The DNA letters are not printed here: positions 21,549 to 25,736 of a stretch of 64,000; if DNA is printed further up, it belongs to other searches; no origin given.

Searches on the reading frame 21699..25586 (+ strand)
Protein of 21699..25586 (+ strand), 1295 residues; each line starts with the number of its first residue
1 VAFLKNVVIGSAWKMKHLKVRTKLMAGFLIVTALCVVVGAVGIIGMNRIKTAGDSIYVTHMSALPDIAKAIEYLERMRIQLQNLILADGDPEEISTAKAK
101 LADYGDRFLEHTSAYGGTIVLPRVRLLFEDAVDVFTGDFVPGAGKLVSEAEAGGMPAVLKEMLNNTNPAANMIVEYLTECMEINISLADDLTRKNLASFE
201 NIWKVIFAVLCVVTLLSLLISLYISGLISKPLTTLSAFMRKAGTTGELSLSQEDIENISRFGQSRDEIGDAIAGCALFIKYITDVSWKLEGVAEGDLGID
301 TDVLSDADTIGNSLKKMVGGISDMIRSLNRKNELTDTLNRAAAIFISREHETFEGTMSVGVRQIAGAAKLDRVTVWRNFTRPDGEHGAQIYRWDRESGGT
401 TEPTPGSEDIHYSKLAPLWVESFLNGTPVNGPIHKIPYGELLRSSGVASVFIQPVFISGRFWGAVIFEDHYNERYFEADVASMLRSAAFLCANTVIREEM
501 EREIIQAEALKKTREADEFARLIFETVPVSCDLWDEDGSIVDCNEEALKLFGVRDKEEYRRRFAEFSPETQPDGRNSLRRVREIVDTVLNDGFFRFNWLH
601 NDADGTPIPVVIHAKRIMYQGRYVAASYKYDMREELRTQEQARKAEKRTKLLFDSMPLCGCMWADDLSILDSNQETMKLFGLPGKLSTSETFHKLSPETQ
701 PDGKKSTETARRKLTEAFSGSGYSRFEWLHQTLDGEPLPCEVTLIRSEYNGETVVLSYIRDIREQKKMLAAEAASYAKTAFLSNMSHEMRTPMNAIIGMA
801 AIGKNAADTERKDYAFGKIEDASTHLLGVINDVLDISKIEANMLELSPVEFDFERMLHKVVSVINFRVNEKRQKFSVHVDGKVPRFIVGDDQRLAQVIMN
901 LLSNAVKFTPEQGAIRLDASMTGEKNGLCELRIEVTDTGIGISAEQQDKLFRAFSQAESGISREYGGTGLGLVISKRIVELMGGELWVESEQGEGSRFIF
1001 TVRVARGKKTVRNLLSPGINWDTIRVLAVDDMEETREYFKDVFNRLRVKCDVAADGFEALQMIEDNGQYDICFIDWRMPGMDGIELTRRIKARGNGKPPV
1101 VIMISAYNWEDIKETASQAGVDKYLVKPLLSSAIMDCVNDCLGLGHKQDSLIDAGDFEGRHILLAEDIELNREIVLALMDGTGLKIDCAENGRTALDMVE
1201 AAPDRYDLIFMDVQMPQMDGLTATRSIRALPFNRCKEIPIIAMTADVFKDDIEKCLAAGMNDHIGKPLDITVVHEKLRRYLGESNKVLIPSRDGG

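Call 19: search_protein_families(library=pfam, proteins=[window:21699-25586:+], max_evalue=0.001)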
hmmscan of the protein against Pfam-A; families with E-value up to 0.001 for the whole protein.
window:21699-25586:+ (1295 aa): 10 families
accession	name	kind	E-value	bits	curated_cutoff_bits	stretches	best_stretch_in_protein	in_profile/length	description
PF00072.30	Response_reg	-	5.6e-47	159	30.2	2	1162-1277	1-110/111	Response regulator receiver domain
PF02518.31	HATPase_c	-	1.3e-30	106.6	26.4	1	889-1004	1-109/111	Histidine kinase-, DNA gyrase B-, and HSP90-like ATPase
PF12729.13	4HB_MCP_1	-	1.3e-21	77.4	27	1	18-198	2-180/181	Four helix bundle sensory module for signal transduction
PF00512.31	HisKA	-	1.8e-15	57.1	26.9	1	777-841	1-65/66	His Kinase A (phospho-acceptor) domain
PF13426.13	PAS_9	-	1.6e-13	51.3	27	1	535-621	8-88/103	PAS domain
PF00989.32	PAS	-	2.1e-13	50.7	22.6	1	521-621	4-100/113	PAS fold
PF08448.16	PAS_4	-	4.9e-11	43.3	23.1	1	524-613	1-84/110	PAS fold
PF02203.21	TarH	-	6.8e-09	36.3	25.2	1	15-101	2-94/177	Tar ligand binding domain homologue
PF13188.13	PAS_8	-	6.3e-07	29.5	21.8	0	521-580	4-63/65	PAS domain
PF01590.32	GAF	-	0.00096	20.1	22.4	0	361-494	10-132/133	GAF domain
